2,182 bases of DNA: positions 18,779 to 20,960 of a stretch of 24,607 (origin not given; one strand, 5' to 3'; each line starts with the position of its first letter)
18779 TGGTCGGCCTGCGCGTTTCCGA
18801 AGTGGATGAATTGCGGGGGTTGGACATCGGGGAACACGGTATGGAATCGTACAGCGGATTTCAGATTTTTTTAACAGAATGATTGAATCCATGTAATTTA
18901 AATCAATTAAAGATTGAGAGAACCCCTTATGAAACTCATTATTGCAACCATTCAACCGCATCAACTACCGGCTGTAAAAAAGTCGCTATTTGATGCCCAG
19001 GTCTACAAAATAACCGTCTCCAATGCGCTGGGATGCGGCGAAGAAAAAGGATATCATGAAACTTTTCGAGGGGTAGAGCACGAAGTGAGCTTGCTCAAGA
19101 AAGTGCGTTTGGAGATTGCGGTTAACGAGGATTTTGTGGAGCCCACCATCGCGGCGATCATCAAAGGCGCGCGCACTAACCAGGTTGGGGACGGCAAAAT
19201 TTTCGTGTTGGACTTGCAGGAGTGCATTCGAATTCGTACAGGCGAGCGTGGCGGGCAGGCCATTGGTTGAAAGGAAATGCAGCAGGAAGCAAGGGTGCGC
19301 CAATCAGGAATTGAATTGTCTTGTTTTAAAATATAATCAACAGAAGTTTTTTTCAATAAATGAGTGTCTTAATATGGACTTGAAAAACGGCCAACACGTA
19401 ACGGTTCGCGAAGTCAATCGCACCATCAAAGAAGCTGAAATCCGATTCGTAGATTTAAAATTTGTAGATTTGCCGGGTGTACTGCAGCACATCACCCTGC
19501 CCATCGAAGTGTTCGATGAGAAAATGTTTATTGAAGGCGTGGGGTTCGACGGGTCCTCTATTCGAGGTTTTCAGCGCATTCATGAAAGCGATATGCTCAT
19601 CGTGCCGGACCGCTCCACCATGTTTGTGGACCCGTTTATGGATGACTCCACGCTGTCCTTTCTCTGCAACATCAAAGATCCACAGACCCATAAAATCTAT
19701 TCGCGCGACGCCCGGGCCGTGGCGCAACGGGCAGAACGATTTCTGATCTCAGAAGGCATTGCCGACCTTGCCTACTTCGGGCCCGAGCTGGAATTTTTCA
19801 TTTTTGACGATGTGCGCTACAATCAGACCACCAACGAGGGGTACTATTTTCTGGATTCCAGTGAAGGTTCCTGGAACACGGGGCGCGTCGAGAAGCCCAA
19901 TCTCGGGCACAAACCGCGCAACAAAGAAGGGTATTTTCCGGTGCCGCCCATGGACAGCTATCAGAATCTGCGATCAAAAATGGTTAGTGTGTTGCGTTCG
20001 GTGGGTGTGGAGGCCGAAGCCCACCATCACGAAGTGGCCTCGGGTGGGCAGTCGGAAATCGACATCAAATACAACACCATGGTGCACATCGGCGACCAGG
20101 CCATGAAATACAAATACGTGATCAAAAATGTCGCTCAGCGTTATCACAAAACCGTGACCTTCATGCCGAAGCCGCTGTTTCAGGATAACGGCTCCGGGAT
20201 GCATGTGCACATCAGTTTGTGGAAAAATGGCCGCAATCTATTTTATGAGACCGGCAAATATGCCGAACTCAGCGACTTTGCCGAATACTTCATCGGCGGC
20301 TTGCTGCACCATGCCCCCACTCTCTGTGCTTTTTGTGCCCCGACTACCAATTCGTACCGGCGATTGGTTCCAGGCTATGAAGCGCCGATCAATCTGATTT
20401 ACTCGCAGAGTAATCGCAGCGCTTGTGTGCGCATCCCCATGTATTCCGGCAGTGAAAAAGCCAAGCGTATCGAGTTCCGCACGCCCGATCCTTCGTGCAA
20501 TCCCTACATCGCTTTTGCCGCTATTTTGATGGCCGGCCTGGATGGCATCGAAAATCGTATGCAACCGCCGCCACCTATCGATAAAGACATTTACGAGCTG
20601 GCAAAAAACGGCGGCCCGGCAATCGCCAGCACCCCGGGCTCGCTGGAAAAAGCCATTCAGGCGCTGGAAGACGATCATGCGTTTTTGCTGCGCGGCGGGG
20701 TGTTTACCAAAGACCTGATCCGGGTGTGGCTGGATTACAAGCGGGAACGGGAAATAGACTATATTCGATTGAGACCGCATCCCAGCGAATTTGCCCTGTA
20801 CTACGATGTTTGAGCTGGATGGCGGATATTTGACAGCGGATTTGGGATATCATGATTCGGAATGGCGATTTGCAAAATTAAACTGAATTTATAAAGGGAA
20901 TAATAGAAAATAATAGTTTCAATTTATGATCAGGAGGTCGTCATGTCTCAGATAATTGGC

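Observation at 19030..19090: amt-linked P-II protein with a T-loop lacking Tyr51, Arg38 and Gln39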

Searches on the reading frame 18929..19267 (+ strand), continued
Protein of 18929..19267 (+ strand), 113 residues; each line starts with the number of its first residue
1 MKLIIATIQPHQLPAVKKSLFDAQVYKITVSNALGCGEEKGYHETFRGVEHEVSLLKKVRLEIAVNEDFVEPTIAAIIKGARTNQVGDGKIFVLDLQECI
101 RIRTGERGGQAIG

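Call 47: predict_structure(alignment_id=A1)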
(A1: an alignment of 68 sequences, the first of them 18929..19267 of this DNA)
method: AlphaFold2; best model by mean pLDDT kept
length: 113 residues; sequences in the alignment: 68
mean_pLDDT: 90.9   pTM: 0.80
mean pLDDT of the five models: 90.9, 90.3, 89.8, 89.3, 89.1
residues with pLDDT >= 90: 86; 70-90: 17; 50-70: 10; < 50: 0
segments of 3 or more residues with pLDDT < 50: none
pLDDT, mean of each block of 10 residues (from residue 1): 97 97 95 82 68 84 96 98 91 97 95 87
secondary structure, 60 per line:
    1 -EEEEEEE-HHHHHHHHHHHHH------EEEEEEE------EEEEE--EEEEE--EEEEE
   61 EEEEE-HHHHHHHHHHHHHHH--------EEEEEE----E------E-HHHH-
elements in order: E2-8 H10-22 E29-35 E42-46 E49-53 E56-65 H67-81 E90-95 H109-112

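Call 50: fold_search(model_id=the predicted structure, library=pdb)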
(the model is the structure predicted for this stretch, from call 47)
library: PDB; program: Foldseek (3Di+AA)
matches with E <= 10: 1150; with E <= 0.001: 191
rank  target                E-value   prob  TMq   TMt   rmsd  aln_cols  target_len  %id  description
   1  3lf0_B                2.0e-13  1.00  0.87  0.87   2.1       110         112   43  Crystal structure of the ATP bound Mycobacterium tuberculosis nitrogen regulatory PII protein (released 2010-07-07)
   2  7p4v                  2.5e-13  1.00  0.91  0.91   1.6       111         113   46  GlnK1 from Methanothermococcus thermolithotrophicus with dADP at a resolution of 1.94 A (released 2021-10-06)
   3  4co0_A                2.9e-13  1.00  0.84  0.87   3.6       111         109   44  Structure of PII signaling protein GlnZ from Azospirillum brasilense in complex with adenosine diphosphate (released 2014-05-28)
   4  7p52                  3.9e-13  1.00  0.83  0.84   3.1       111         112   43  GlnK1 from Methanocaldococcus jannaschii with Mg-ATP and 2-oxoglutarate at a resolution of 1.2 A (released 2021-10-06)
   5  2j9d_E                4.4e-13  1.00  0.83  0.81   4.2       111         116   42  Structure of GlnK1 with bound effectors indicates regulatory mechanism for ammonia uptake (released 2007-01-16)
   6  3n5b_A                5.6e-13  1.00  0.91  0.92   1.6       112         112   42  The complex of PII and PipX from Anabaena (released 2010-09-01)
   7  2j9d_C                6.0e-13  1.00  0.85  0.83   2.9       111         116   42  Structure of GlnK1 with bound effectors indicates regulatory mechanism for ammonia uptake (released 2007-01-16)
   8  3ta2_A                6.0e-13  1.00  0.82  0.85   3.4       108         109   42  A. fulgidus GlnK3, MgATP/2-OG complex (released 2011-10-26)
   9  3ta1_B                6.4e-13  1.00  0.88  0.89   1.6       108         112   42  A. fulgidus GlnK3, MgADP complex (released 2011-10-26)
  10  3ncr_C                6.4e-13  1.00  0.85  0.83   3.4       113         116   42  GlnK2 from Archaeoglubus fulgidus, ADP complex (released 2010-07-28)
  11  4co5                  6.4e-13  1.00  0.80  0.86   3.9       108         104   44  Structure of PII signaling protein GlnZ from Azospirillum brasilense in complex with tartrate (released 2014-05-28)
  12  2jj4_F                6.4e-13  1.00  0.78  0.81   4.5       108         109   45  The complex of PII and acetylglutamate kinase from Synechococcus elongatus PCC7942 (released 2007-10-16)
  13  2j9d_J                6.8e-13  1.00  0.86  0.85   2.3       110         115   43  Structure of GlnK1 with bound effectors indicates regulatory mechanism for ammonia uptake (released 2007-01-16)
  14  2j9d_F                6.8e-13  1.00  0.84  0.84   3.0       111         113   42  Structure of GlnK1 with bound effectors indicates regulatory mechanism for ammonia uptake (released 2007-01-16)
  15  7p50_B                7.2e-13  1.00  0.84  0.83   3.1       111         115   43  GlnK2 from Methanothermococcus thermolithotrophicus in complex with Mg-ATP and 2-oxoglutarate at a resolution of 1.16  (released 2021-10-06)
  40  3ta1_A                9.0e-12  1.00  0.88  0.90   1.6       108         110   42  A. fulgidus GlnK3, MgADP complex (released 2011-10-26)
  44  3ta1_D                1.0e-11  1.00  0.87  0.85   2.0       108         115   42  A. fulgidus GlnK3, MgADP complex (released 2011-10-26)
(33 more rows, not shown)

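Call 51: list_cluster_members(proteins=[P0121, P0122, P0123, P0128, P0133, P0134, P0140, P0148, P0119, P0084])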
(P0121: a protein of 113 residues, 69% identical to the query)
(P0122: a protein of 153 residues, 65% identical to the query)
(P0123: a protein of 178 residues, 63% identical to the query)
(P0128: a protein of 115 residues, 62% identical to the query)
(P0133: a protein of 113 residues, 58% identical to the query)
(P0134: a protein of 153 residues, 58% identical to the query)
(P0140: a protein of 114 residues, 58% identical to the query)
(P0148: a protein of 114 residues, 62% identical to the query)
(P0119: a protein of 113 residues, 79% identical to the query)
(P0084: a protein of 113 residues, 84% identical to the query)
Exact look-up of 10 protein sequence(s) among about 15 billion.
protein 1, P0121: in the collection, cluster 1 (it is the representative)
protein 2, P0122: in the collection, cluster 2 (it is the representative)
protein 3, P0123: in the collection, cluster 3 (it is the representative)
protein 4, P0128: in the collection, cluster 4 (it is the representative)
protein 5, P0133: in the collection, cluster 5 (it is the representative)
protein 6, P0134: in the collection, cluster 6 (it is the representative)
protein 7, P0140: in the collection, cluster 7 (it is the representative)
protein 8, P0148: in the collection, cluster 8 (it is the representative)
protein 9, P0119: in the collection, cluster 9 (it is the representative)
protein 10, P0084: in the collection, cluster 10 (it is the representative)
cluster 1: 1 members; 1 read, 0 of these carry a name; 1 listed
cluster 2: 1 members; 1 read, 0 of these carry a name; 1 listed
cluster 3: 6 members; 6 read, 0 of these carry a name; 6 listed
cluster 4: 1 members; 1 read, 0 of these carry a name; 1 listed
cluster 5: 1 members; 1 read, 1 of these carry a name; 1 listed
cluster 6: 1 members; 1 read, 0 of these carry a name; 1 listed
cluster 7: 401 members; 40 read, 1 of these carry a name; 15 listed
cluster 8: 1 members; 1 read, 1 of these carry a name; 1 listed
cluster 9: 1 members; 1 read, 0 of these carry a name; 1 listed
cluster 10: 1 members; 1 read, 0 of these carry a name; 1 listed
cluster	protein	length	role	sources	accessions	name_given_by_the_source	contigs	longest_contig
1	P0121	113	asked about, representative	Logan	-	-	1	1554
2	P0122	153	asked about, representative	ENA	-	-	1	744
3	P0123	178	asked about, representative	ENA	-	-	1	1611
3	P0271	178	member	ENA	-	-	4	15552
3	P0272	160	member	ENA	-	-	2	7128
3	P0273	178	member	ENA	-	-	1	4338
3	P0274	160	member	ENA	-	-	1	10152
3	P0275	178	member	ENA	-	-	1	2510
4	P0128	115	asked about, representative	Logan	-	-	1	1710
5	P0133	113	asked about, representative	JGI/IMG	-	nitrogen regulatory protein P-II 2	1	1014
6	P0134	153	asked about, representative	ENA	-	-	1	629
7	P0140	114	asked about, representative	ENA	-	-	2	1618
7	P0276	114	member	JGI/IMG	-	nitrogen regulatory protein P-II 1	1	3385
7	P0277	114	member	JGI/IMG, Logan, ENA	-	-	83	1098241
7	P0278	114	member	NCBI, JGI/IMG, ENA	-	-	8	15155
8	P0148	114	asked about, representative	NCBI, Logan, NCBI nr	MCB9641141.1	MAG: P-II family nitrogen regulator [Myxococcales bacterium] | P-II family nitrogen regulator [Myxococcales bacterium]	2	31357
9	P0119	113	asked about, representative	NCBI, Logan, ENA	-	-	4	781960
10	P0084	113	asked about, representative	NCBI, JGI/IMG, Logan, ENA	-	-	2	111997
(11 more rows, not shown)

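Call 53: find_encoding_contigs(protein=P0023, flank=10000, max_places=2)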
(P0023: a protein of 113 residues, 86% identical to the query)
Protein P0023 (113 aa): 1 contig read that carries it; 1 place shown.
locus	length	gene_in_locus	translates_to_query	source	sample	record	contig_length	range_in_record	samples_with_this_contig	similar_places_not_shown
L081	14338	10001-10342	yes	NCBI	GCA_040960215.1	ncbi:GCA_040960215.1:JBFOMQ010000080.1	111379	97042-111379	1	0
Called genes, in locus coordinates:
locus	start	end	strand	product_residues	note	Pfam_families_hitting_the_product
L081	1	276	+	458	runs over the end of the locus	PF16697:Yop-YscD_cpl, PF00498:FHA, PF00158:Sigma54_activat, PF14532:Sigma54_activ_2, PF00004:AAA (faint), PF25601:AAA_lid_14, PF13384:HTH_23 (faint)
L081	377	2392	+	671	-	PF00069:Pkinase, PF07714:PK_Tyr_Ser-Thr, PF13181:TPR_8 (faint), PF13428:TPR_14 (faint), PF07719:TPR_2 (faint), PF23914:TPR_CcmH_CycH (weak), PF00515:TPR_1 (weak), PF14559:TPR_19 (weak), +3 more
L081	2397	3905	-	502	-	-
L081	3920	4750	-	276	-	PF13646:HEAT_2 (faint)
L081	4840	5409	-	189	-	-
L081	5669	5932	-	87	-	-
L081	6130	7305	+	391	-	PF00149:Metallophos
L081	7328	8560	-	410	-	-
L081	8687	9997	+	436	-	PF00909:Ammonium_transp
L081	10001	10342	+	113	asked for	PF00543:P-II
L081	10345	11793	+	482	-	PF03951:Gln-synt_N, PF00120:Gln-synt_C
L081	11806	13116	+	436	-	PF01145:Band_7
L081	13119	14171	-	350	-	PF00072:Response_reg, PF07238:PilZ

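Call 54: find_encoding_contigs(protein=P0055, flank=10000, max_places=2)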
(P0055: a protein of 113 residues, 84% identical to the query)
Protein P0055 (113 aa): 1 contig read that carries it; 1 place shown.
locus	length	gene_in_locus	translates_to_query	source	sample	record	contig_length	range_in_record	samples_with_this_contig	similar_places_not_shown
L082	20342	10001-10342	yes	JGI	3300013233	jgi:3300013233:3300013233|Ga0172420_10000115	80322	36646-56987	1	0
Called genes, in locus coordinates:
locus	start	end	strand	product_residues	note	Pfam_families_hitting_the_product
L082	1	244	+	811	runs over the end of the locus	PF13176:TPR_7 (faint), PF13424:TPR_12 (faint), PF13428:TPR_14 (faint), PF14559:TPR_19 (weak), PF13432:TPR_16 (weak), PF00069:Pkinase, PF07714:PK_Tyr_Ser-Thr, PF03109:ABC1 (weak), +4 more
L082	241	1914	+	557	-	PF00498:FHA, PF16697:Yop-YscD_cpl, PF07228:SpoIIE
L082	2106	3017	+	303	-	PF01734:Patatin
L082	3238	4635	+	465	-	PF00155:Aminotran_1_2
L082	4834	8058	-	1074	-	PF02811:PHP, PF07733:DNA_pol3_alpha, PF17657:DNA_pol3_finger, PF14579:HHH_6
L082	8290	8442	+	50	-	-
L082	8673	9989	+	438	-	PF00909:Ammonium_transp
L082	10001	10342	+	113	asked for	PF00543:P-II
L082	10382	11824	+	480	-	PF03951:Gln-synt_N, PF00120:Gln-synt_C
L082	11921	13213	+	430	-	PF01145:Band_7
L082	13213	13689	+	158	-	PF01022:HTH_5 (weak), PF01047:MarR (weak), PF13404:HTH_AsnC-type, PF13412:HTH_24, PF01037:AsnC_trans_reg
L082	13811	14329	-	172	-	PF13590:DUF4136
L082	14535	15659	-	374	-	PF12679:ABC2_membrane_2, PF12698:ABC2_membrane_3, PF01061:ABC2_membrane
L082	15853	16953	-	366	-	PF12679:ABC2_membrane_2, PF12698:ABC2_membrane_3, PF01061:ABC2_membrane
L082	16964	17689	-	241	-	PF00005:ABC_tran, PF13304:AAA_21 (weak)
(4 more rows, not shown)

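Call 55: find_encoding_contigs(protein=P0100, flank=10000, max_places=2)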
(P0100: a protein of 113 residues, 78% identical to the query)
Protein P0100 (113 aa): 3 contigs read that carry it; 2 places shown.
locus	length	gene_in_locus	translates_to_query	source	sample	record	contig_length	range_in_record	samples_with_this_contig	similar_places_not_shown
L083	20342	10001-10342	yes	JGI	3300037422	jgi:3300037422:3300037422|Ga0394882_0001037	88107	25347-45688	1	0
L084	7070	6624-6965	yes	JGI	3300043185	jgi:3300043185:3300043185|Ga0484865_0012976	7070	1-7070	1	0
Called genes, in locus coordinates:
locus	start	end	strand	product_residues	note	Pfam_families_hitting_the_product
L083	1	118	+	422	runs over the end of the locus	PF01979:Amidohydro_1, PF07969:Amidohydro_3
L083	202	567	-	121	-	PF00072:Response_reg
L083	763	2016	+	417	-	PF25989:YknX_C (weak)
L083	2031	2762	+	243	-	PF00005:ABC_tran, PF02463:SMC_N (faint), PF13304:AAA_21 (faint)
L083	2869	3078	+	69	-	PF18024:HTH_50 (weak), PF02954:HTH_8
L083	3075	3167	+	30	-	-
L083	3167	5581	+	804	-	PF12704:MacB_PCD, PF02687:FtsX, PF12704:MacB_PCD, PF02687:FtsX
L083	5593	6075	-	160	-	PF14340:DUF4395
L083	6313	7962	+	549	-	PF00682:HMGL-like, PF22617:HCS_D2, PF08502:LeuA_dimer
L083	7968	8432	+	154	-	PF13302:Acetyltransf_3, PF00583:Acetyltransf_1, PF13508:Acetyltransf_7, PF13673:Acetyltransf_10, PF14542:Acetyltransf_CG (weak), PF08445:FR47 (weak)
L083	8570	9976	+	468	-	PF00909:Ammonium_transp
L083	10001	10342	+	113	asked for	PF00543:P-II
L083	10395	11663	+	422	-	PF01145:Band_7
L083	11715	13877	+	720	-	PF12437:GSIII_N, PF00120:Gln-synt_C, PF18318:Gln-synt_C-ter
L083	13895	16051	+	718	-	PF19313:DUF5916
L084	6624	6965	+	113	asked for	PF00543:P-II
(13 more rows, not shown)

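Call 61: find_encoding_contigs(protein=P0148, flank=6000, max_places=2)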
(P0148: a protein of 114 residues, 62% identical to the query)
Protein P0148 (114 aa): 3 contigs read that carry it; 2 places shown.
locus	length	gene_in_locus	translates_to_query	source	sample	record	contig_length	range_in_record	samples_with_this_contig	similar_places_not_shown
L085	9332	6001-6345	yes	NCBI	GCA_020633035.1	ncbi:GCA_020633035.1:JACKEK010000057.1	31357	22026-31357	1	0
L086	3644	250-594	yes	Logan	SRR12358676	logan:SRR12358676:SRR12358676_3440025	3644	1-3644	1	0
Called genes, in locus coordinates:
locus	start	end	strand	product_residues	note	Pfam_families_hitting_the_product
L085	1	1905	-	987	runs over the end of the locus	PF00069:Pkinase, PF01636:APH (faint), PF07714:PK_Tyr_Ser-Thr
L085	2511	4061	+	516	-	PF13623:SurA_N_2, PF13624:SurA_N_3 (weak), PF13145:Rotamase_2, PF13616:Rotamase_3, PF00639:Rotamase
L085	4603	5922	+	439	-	PF00909:Ammonium_transp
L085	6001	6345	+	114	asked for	PF00543:P-II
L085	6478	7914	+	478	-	PF03951:Gln-synt_N, PF00120:Gln-synt_C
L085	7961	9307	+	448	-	PF01145:Band_7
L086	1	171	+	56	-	?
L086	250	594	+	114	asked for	PF00543:P-II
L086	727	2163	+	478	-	PF03951:Gln-synt_N, PF00120:Gln-synt_C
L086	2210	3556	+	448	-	PF01145:Band_7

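Call 62: find_encoding_contigs(protein=P0237, flank=6000, max_places=2)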
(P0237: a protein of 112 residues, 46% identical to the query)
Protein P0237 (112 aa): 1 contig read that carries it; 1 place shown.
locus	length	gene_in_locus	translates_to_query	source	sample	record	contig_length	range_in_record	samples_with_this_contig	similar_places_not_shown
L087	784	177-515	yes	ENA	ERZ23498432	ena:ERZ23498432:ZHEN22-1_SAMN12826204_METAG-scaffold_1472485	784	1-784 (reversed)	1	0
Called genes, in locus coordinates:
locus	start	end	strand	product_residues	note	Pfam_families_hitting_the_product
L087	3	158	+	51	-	?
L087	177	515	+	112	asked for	PF00543:P-II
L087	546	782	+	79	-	?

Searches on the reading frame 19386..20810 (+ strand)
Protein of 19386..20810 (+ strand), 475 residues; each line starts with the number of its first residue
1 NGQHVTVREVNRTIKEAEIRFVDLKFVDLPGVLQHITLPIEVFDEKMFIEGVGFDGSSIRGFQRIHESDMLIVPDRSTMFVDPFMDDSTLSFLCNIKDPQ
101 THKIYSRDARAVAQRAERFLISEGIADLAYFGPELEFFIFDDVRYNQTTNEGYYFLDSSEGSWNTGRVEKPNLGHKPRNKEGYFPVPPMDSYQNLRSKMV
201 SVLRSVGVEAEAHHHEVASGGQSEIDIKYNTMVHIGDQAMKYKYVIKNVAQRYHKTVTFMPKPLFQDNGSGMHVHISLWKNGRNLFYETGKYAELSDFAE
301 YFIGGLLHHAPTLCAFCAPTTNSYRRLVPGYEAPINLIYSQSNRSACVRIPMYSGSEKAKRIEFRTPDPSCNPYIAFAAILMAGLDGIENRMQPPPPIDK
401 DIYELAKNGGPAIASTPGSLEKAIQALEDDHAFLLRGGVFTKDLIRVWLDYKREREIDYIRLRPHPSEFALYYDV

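Call 5: search_protein_families(library=pfam, proteins=[window:19386-20810:+])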
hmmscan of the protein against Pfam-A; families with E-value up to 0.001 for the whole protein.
window:19386-20810:+ (475 aa): 2 families
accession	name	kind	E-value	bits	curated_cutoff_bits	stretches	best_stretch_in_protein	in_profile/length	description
PF00120.29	Gln-synt_C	-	5e-130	434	24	1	107-472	2-344/344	Glutamine synthetase, catalytic domain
PF03951.24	Gln-synt_N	-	1.8e-30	104.8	33.4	1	19-99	2-82/82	Glutamine synthetase, beta-Grasp domain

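Call 6: search_protein_families(library=ncbifam, proteins=[window:19386-20810:+])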
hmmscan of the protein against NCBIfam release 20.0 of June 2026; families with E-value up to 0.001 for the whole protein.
window:19386-20810:+ (475 aa): 5 families
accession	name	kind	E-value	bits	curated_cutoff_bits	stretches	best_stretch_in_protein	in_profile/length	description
TIGR00653.1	GlnA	equivalog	2e-191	636.7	429.15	1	9-474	2-462/462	type I glutamate--ammonia ligase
NF007006.0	PRK09469.1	equivalog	1.1e-173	578.1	845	1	7-475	3-469/469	glutamate--ammonia ligase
TIGR03105.1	gln_synth_III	equivalog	5.7e-71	239.3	469.6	2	190-460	155-422/435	type III glutamate--ammonia ligase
NF045547.1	GGputSyn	equivalog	4.6e-68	229.9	650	1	174-455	146-426/438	gamma-glutamylputrescine synthetase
NF041605.1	gln_syn_GlnII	equivalog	1.7e-11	43.9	500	1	215-377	169-321/333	glutamine synthetase GlnII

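Call 49: search_solved_structures(query=window:19386-20810:+, max_evalue=1e-50, show_alignments=0)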
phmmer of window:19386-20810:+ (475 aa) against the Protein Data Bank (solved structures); distinct sequences matched with E-value up to 1e-50: 31.
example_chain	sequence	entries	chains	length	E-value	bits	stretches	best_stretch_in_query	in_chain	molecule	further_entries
3ng0_A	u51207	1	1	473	1.6e-183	613.8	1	6-474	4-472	Glutamine synthetase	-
2bvc_A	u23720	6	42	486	2.5e-179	600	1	4-475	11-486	GLUTAMINE SYNTHETASE 1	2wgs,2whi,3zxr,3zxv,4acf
4xyc_A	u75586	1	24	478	4.5e-179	599.2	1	9-475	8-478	Glutamine synthetase 1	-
1hto_A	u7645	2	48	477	4.7e-179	599.1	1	9-475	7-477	GLUTAMINE SYNTHETASE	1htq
4s17_A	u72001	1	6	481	6.6e-159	532.7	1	12-474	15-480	Glutamine synthetase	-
2gls_A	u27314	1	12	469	7.1e-158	529.3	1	11-475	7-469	GLUTAMINE SYNTHETASE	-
1f1h_A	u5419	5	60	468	8e-158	529.1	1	12-475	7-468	PROTEIN (GLUTAMINE SYNTHETASE) | GLUTAMINE SYNTHETASE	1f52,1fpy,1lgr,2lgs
5ldf_A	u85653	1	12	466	1e-157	528.8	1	13-475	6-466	Glutamine synthetase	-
8pvg_A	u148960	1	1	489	2.9e-157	527.3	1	2-475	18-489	Glutamine synthetase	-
8v1y_A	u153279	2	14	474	1.2e-156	525.3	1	10-475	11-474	Glutamine synthetase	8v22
7w85_A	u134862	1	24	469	1.4e-156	525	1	11-475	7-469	Glutamine synthetase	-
9n4x_A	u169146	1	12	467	3.4e-149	500.7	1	13-475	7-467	Glutamine synthetase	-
8fbp_A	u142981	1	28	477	1.8e-146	491.7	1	10-475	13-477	Glutamine synthetase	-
9k2n_A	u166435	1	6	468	2.2e-141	474.9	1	10-474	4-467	Glutamine synthetase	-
5zli_A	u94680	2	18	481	3.2e-124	418.3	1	7-473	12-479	Glutamine synthetase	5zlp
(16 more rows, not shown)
